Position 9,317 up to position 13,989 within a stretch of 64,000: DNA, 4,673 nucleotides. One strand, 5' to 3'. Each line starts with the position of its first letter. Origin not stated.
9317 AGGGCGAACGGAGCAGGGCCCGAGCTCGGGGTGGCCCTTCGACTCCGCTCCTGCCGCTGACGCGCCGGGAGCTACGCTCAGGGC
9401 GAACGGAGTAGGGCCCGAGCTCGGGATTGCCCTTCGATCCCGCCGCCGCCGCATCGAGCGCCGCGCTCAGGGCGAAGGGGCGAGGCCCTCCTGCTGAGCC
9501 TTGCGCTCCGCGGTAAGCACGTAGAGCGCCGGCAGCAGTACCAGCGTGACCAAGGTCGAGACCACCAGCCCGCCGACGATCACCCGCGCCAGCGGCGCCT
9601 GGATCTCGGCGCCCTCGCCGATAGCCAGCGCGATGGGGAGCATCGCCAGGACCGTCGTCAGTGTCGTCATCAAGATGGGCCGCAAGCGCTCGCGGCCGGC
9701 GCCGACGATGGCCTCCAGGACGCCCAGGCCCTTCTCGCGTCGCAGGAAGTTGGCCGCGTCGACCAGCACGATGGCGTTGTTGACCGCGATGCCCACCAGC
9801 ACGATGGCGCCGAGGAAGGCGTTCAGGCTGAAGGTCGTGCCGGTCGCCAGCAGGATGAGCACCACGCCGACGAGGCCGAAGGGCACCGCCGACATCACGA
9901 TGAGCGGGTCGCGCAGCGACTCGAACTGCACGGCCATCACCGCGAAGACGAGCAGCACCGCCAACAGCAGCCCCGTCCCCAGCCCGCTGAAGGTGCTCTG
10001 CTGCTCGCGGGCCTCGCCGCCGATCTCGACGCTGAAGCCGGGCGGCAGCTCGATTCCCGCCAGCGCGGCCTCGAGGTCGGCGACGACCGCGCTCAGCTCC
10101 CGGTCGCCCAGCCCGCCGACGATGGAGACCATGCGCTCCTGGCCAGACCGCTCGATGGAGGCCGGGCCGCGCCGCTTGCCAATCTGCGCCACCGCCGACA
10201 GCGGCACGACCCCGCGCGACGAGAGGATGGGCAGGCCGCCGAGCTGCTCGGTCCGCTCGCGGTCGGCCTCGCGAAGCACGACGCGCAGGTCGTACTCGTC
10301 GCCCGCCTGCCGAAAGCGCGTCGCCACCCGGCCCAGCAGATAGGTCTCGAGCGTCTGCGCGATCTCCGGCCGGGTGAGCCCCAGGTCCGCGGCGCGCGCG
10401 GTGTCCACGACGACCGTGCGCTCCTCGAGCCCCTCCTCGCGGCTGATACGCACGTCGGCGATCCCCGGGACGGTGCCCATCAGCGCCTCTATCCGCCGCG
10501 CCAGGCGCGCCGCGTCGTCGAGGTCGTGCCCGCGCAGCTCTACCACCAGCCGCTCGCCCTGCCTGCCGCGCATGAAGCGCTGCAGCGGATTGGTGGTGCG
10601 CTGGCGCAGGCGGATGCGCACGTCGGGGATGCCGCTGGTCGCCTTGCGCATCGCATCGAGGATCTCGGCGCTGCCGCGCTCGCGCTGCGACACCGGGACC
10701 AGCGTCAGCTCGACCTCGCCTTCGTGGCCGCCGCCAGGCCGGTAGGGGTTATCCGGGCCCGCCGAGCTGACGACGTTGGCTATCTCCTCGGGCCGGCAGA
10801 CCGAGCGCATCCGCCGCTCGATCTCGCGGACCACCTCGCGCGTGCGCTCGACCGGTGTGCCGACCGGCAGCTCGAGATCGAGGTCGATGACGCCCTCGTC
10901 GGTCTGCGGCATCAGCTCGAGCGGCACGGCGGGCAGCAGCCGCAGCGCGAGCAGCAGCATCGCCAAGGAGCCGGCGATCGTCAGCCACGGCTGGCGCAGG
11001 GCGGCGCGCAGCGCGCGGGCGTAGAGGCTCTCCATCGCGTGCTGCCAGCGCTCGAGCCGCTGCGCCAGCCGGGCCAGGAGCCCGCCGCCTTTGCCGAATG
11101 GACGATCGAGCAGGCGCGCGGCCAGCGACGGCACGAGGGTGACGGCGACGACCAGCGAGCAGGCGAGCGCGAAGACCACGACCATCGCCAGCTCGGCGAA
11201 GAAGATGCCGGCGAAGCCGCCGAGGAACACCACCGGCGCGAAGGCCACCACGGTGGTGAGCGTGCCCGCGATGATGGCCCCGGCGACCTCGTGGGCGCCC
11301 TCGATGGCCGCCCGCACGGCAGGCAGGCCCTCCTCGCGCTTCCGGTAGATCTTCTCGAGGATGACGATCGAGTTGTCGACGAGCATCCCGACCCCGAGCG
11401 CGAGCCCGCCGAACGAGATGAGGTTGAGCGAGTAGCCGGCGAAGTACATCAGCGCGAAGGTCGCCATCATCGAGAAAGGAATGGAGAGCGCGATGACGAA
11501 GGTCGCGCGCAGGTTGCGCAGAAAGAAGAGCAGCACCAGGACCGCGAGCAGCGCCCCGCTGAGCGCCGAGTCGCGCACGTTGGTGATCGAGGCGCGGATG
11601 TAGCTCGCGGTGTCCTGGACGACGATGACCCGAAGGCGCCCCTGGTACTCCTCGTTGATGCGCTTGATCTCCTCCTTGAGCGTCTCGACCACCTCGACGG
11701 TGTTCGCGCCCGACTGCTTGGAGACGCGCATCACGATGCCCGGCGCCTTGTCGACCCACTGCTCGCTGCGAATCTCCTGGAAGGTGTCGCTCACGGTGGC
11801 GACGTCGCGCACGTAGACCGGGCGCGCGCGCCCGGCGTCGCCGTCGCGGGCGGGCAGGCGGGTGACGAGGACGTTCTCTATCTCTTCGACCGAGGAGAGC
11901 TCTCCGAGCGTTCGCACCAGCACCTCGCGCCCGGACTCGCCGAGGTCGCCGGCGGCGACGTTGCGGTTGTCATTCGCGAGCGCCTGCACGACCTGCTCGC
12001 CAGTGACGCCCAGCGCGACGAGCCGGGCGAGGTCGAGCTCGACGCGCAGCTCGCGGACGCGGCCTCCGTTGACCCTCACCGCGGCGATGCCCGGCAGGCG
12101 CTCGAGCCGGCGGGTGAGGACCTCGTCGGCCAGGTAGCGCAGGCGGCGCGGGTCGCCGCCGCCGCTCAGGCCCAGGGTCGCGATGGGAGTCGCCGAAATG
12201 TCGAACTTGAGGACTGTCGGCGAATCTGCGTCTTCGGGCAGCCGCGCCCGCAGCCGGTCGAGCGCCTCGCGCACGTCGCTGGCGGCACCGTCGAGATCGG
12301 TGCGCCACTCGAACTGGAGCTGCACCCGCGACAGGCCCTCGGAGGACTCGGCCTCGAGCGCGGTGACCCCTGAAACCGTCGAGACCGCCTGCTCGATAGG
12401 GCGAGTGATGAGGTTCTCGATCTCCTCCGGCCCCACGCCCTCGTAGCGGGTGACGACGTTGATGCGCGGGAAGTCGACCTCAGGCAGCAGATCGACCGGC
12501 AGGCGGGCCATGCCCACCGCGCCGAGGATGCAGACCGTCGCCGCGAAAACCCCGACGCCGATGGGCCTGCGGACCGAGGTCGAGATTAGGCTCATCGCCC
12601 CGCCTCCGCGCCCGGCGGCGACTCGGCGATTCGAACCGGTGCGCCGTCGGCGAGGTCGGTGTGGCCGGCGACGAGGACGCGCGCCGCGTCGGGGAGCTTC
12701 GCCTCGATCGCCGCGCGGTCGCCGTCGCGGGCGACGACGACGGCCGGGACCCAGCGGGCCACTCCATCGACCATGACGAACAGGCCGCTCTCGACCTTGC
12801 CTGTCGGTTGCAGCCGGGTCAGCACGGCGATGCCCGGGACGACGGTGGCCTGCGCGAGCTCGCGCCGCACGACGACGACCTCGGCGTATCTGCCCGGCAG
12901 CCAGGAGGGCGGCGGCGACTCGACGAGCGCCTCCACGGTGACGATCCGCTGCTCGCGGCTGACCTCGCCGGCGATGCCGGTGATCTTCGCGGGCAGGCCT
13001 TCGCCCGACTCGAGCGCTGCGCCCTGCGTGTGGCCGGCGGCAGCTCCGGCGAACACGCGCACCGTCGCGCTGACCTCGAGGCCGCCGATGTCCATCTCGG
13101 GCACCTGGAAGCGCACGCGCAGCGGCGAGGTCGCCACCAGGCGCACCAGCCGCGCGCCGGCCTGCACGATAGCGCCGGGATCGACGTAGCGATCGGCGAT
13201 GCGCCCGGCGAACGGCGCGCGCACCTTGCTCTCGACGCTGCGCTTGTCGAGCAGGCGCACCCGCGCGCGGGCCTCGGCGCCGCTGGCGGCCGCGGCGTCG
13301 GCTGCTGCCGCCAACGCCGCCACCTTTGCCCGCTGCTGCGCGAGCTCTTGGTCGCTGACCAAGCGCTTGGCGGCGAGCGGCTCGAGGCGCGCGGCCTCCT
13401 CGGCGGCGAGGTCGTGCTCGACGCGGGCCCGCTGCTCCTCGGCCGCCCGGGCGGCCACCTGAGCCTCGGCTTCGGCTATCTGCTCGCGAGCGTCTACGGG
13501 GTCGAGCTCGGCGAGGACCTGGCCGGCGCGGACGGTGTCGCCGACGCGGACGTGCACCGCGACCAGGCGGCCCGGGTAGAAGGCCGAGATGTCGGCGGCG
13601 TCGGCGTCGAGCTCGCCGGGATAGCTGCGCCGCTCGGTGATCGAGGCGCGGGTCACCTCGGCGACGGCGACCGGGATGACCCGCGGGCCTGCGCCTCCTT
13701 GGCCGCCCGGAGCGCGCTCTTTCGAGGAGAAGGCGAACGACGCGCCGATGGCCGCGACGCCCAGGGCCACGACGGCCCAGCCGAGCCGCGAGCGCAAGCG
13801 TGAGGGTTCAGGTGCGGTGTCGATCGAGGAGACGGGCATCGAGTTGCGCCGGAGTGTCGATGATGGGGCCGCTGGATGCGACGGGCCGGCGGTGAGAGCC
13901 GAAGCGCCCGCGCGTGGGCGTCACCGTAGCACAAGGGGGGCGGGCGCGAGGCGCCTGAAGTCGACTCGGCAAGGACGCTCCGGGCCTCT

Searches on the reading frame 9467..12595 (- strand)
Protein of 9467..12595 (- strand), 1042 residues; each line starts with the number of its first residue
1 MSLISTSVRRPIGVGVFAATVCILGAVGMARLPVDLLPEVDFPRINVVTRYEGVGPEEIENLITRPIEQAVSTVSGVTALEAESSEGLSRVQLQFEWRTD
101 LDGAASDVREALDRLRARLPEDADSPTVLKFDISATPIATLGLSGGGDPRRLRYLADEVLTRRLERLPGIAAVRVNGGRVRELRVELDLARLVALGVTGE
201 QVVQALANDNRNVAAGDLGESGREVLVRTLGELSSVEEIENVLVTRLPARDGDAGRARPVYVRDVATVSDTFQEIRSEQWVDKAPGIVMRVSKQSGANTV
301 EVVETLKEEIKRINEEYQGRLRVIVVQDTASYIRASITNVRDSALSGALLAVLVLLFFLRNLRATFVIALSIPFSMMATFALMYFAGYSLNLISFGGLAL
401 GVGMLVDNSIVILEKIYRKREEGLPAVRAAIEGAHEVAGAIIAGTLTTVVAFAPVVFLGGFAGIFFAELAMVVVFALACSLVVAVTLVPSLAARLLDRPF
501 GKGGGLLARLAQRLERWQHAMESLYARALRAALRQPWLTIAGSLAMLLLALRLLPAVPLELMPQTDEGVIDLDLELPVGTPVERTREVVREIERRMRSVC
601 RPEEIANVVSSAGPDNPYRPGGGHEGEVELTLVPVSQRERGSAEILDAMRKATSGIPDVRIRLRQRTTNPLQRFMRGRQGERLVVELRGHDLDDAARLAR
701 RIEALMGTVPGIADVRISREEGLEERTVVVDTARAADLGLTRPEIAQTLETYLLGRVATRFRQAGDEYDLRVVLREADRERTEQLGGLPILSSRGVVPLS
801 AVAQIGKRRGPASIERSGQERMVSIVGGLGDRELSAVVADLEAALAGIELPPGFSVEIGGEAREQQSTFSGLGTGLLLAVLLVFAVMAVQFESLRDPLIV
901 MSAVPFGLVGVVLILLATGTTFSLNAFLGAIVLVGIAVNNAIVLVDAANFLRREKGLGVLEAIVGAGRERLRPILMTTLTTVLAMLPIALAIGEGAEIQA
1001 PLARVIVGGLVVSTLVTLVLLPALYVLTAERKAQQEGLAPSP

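Call 9: search_protein_families(library=pfam, proteins=[window:9467-12595:-], max_evalue=0.01)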
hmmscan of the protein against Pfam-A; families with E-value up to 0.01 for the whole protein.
window:9467-12595:- (1042 aa): 3 families
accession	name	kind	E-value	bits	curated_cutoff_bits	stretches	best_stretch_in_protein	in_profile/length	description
PF00873.25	ACR_tran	-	1.5e-254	847.7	28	1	4-1028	2-1020/1021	AcrB/AcrD/AcrF family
PF03176.21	MMPL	-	3.1e-13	49.8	20.5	2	343-494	148-301/333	MMPL family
PF02355.23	SecD_SecF_C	-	0.00085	19.2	20.5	1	875-1023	36-181/189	Protein export membrane protein SecD/SecF, C-terminal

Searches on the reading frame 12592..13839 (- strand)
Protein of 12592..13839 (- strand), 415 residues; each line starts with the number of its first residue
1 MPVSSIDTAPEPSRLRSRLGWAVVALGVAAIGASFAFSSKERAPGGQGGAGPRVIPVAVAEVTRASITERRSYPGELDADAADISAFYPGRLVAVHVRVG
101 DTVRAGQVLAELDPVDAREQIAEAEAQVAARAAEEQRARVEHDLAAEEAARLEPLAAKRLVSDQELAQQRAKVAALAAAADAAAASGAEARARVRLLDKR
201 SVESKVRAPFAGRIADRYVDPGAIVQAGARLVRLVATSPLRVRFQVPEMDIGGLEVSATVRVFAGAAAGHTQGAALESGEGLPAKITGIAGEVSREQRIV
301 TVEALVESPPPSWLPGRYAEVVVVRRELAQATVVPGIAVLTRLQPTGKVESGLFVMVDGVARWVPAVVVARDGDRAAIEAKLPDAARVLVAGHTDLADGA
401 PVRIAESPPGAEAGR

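Call 9: search_protein_families(library=pfam, proteins=[window:12592-13839:-], max_evalue=0.01)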
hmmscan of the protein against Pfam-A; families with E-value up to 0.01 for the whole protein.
window:12592-13839:- (415 aa): 4 families
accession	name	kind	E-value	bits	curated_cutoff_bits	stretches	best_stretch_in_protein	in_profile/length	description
PF13437.12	HlyD_3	-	5.5e-17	62.9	22.2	2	205-316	1-106/106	HlyD family secretion protein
PF16576.10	HlyD_D23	-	1.9e-10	40.8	30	1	80-271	18-176/214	Barrel-sandwich domain of CusB or HlyD membrane-fusion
PF13533.13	Biotin_lipoyl_2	-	2.6e-09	37.1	29.8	1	89-113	8-32/32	Biotin-lipoyl like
PF00364.28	Biotin_lipoyl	-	1e-05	25.7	22.1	0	83-112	7-36/73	Biotin-requiring enzyme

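Call 12: find_encoding_contigs(protein=window:12592-13839:-, flank=10000, max_places=6)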
Protein window:12592-13839:- (415 aa): no gene with exactly this product is on record in the collection.

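Call 33: find_homologous_proteins(query=window:12592-13839:-, max_evalue=1e-30)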
Query window:12592-13839:- (415 aa): 151 proteins with E <= 1e-30 among 8000 candidates; the best 120 are listed.
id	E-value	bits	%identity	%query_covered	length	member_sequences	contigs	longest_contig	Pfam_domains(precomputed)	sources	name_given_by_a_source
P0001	2.5e-246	835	100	100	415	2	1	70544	PF00364.29,PF25917.1,PF26077.1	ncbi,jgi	ncbi:MAG: efflux RND transporter periplasmic adaptor subunit [Myxococcales bacterium]|jgi:RND family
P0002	7.6e-134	465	61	97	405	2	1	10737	PF25917.1,PF26077.1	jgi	jgi:RND family efflux transporter MFP subunit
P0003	3.0e-132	460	63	96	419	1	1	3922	PF25989.1,PF00364.29,PF25919.1,PF25917.1,PF26077.1,PF25954.1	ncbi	-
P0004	1.6e-130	454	61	96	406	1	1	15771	PF25989.1,PF25917.1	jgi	jgi:RND family efflux transporter MFP subunit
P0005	1.5e-129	451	59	95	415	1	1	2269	PF00364.29,PF25917.1,PF26077.1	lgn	-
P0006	7.7e-129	449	59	95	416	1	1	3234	PF00364.29,PF25917.1,PF26077.1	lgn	-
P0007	2.8e-128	447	63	90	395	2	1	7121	PF25989.1,PF00364.29,PF25919.1,PF25917.1,PF26077.1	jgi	jgi:RND family efflux transporter MFP subunit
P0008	1.9e-126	441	56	97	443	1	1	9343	PF25989.1,PF00364.29,PF25917.1,PF26077.1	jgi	jgi:RND family efflux transporter MFP subunit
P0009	7.3e-126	439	59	95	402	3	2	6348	PF25989.1,PF25917.1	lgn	-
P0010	2.8e-125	437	59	96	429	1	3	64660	PF00364.29,PF25919.1,PF25917.1,PF26077.1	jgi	jgi:RND family efflux transporter MFP subunit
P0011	2.9e-125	437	60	95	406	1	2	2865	PF00364.29,PF25917.1,PF26077.1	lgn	-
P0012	5.8e-125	436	59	98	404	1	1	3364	PF25989.1,PF00364.29,PF25919.1,PF25917.1,PF26077.1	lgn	-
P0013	1.4e-124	434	59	94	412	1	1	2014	PF25989.1,PF00364.29,PF25919.1,PF25917.1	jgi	jgi:RND family efflux transporter MFP subunit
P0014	1.7e-124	434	59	95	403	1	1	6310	PF00364.29,PF25917.1,PF26077.1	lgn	-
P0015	4.0e-124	433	58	96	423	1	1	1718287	PF25989.1,PF25917.1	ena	-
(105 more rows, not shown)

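Call 34: find_encoding_contigs(protein=P0001, flank=10000, max_places=3)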
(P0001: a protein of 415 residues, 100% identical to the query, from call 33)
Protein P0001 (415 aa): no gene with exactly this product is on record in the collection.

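Call 35: find_encoding_contigs(protein=P0002, flank=10000, max_places=3)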
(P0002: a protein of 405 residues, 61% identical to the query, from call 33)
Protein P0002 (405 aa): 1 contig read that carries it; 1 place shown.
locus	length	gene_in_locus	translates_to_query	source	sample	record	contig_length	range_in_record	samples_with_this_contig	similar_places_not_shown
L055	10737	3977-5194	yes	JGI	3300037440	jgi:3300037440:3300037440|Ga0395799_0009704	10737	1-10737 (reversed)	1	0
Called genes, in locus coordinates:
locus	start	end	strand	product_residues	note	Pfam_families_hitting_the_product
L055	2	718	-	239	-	?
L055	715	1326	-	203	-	PF04542:Sigma70_r2, PF08281:Sigma70_r4_2, PF22233:PhyR_sigma-like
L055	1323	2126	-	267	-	-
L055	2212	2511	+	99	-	-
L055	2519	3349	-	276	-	PF00561:Abhydrolase_1, PF12697:Abhydrolase_6, PF00756:Esterase (weak)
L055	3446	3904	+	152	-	-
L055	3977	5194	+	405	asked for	PF25917:BSH_RND, PF26077:BSH_Fcp1 (faint)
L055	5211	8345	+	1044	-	PF00873:ACR_tran, PF03176:MMPL (weak)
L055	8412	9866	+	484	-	PF00158:Sigma54_activat, PF14532:Sigma54_activ_2, PF07728:AAA_5 (weak)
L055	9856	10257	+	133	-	PF00042:Globin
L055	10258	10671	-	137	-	PF00042:Globin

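Call 36: find_encoding_contigs(protein=P0004, flank=10000, max_places=3)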
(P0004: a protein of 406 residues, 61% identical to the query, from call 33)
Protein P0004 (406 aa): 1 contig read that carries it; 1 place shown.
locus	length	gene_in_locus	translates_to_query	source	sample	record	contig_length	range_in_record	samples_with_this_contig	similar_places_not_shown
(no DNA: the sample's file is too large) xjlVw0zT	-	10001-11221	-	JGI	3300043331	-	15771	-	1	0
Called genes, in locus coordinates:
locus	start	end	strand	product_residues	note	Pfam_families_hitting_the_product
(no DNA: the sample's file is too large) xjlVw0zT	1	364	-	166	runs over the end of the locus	-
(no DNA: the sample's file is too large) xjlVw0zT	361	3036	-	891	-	PF08448:PAS_4, PF08447:PAS_3, PF00989:PAS, PF13426:PAS_9, PF00989:PAS, PF08448:PAS_4, PF13426:PAS_9, PF00512:HisKA, +8 more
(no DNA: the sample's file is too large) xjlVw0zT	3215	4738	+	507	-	PF08448:PAS_4 (weak), PF07730:HisKA_3, PF02518:HATPase_c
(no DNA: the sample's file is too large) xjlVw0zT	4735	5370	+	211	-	PF00072:Response_reg, PF04545:Sigma70_r4 (faint), PF00196:GerE, PF13384:HTH_23 (weak)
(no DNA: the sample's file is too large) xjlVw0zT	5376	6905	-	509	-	-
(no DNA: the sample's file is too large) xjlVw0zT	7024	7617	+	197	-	-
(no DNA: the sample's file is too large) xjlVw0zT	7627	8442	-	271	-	PF01177:Asp_Glu_race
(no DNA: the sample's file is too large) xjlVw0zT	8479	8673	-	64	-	-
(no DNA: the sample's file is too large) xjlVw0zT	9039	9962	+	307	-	PF01966:HD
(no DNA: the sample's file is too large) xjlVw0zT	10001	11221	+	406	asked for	PF25917:BSH_RND, PF25989:YknX_C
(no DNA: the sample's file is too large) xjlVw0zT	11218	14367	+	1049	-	PF00873:ACR_tran, PF03176:MMPL (faint)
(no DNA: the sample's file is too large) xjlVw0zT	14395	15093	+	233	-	?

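Call 77: list_cluster_members(proteins=[P0121, P0001])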
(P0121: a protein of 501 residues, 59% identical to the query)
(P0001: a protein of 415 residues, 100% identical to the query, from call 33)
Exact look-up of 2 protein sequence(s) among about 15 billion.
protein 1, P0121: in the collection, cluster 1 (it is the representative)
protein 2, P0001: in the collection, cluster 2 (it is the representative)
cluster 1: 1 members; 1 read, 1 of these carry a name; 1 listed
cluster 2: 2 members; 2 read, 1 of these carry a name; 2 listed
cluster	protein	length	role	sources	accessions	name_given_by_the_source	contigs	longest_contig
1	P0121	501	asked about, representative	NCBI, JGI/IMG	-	hypothetical protein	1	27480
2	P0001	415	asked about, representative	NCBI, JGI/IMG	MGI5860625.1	MAG: efflux RND transporter periplasmic adaptor subunit [Myxococcales bacterium] | RND family efflux transporter MFP subunit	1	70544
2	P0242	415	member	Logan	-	-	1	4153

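Call 78: find_encoding_contigs(protein=P0242, flank=5000, max_places=4)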
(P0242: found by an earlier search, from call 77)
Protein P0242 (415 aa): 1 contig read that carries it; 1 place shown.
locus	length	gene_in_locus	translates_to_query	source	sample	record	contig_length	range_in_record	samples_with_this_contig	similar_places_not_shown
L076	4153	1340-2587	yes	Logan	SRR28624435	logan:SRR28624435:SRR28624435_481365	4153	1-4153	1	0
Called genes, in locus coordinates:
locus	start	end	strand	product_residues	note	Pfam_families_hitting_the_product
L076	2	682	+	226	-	?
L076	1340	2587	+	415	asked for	PF00364:Biotin_lipoyl (faint), PF25917:BSH_RND, PF26077:BSH_Fcp1 (faint)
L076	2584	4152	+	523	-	?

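Call 101: find_encoding_contigs(protein=P0003, flank=4000, max_places=2)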
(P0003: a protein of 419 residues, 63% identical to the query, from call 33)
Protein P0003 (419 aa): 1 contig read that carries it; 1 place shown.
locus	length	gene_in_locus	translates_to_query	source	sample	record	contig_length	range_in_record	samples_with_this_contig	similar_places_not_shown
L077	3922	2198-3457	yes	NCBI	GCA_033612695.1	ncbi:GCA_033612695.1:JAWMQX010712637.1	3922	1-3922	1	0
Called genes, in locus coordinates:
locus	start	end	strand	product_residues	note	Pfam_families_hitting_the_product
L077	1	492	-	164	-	?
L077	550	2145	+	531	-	PF00672:HAMP (weak), PF00512:HisKA, PF02518:HATPase_c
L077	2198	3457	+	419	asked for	PF25919:BSH_CusB (faint), PF00364:Biotin_lipoyl (faint), PF25917:BSH_RND, PF26077:BSH_Fcp1 (faint), PF25954:Beta-barrel_RND_2 (faint), PF25989:YknX_C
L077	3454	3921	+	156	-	?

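Call 102: find_encoding_contigs(protein=P0007, flank=6000, max_places=2)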
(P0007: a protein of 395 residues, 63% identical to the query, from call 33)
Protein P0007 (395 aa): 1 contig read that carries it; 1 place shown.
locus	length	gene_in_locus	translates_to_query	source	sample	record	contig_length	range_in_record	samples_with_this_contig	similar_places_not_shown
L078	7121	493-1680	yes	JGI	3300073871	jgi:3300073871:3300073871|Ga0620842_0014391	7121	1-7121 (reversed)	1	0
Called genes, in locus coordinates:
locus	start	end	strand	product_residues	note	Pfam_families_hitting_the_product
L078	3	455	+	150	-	?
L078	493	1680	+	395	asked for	PF00364:Biotin_lipoyl (faint), PF25917:BSH_RND, PF25919:BSH_CusB (faint), PF26077:BSH_Fcp1 (faint), PF25989:YknX_C (weak)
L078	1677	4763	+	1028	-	PF00873:ACR_tran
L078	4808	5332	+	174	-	PF00413:Peptidase_M10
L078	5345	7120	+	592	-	?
